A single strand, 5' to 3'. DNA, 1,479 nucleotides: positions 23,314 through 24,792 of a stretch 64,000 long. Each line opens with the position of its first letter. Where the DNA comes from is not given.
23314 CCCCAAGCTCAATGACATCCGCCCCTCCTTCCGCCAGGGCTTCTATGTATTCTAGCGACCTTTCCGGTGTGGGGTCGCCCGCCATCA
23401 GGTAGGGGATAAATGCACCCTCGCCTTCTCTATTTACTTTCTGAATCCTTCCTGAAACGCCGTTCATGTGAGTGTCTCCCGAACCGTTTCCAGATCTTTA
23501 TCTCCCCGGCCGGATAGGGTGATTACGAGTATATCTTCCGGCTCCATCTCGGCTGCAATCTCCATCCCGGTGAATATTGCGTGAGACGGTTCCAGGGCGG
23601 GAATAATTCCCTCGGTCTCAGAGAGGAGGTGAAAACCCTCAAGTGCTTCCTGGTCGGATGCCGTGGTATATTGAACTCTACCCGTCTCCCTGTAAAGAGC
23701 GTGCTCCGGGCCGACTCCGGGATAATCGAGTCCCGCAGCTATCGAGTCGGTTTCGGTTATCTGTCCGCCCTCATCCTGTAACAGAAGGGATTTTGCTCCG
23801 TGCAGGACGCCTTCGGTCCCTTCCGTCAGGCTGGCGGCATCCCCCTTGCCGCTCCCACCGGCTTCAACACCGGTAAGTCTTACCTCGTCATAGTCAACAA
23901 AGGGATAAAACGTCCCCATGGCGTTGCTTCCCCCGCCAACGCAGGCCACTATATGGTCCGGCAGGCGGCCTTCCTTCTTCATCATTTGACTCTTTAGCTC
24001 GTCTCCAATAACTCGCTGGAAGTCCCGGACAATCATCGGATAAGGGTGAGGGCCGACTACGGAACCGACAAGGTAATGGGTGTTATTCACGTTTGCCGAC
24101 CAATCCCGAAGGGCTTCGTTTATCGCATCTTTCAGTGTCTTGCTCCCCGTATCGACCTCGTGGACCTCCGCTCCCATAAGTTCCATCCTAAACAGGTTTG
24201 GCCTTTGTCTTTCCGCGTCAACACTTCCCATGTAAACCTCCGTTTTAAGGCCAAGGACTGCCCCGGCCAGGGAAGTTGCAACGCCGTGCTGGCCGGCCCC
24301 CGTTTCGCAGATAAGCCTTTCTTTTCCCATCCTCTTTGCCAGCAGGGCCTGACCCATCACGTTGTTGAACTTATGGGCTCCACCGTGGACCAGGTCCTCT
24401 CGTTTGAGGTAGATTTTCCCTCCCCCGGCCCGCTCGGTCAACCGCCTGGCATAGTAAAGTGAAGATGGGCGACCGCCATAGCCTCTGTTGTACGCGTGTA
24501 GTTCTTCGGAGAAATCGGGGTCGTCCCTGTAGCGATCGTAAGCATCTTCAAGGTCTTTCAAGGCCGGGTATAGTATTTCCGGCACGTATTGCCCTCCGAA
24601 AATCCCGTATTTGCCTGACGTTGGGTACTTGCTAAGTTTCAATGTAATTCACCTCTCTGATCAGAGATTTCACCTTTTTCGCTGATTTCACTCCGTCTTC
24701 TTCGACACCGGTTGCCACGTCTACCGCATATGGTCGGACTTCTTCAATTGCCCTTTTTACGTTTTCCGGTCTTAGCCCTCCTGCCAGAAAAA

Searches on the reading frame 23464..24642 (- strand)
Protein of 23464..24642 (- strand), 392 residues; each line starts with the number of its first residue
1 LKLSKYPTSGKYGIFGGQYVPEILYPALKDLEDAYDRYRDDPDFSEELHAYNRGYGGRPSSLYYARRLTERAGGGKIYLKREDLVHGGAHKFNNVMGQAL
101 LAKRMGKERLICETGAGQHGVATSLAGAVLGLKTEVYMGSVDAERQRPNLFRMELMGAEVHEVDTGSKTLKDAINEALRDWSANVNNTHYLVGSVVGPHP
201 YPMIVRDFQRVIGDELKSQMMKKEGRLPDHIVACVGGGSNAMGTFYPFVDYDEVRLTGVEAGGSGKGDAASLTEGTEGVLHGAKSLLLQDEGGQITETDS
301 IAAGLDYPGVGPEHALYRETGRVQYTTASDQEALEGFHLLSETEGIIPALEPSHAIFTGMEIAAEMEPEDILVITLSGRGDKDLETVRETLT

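Call 24: search_protein_families(library=pfam, proteins=[window:23464-24642:-], max_evalue=0.00001)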
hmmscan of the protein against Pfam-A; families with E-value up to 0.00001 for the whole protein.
window:23464-24642:- (392 aa): 1 family
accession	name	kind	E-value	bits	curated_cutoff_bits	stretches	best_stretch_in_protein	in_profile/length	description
PF00291.31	PALP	-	1.2e-36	127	35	1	57-378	5-295/295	Pyridoxal-phosphate dependent enzyme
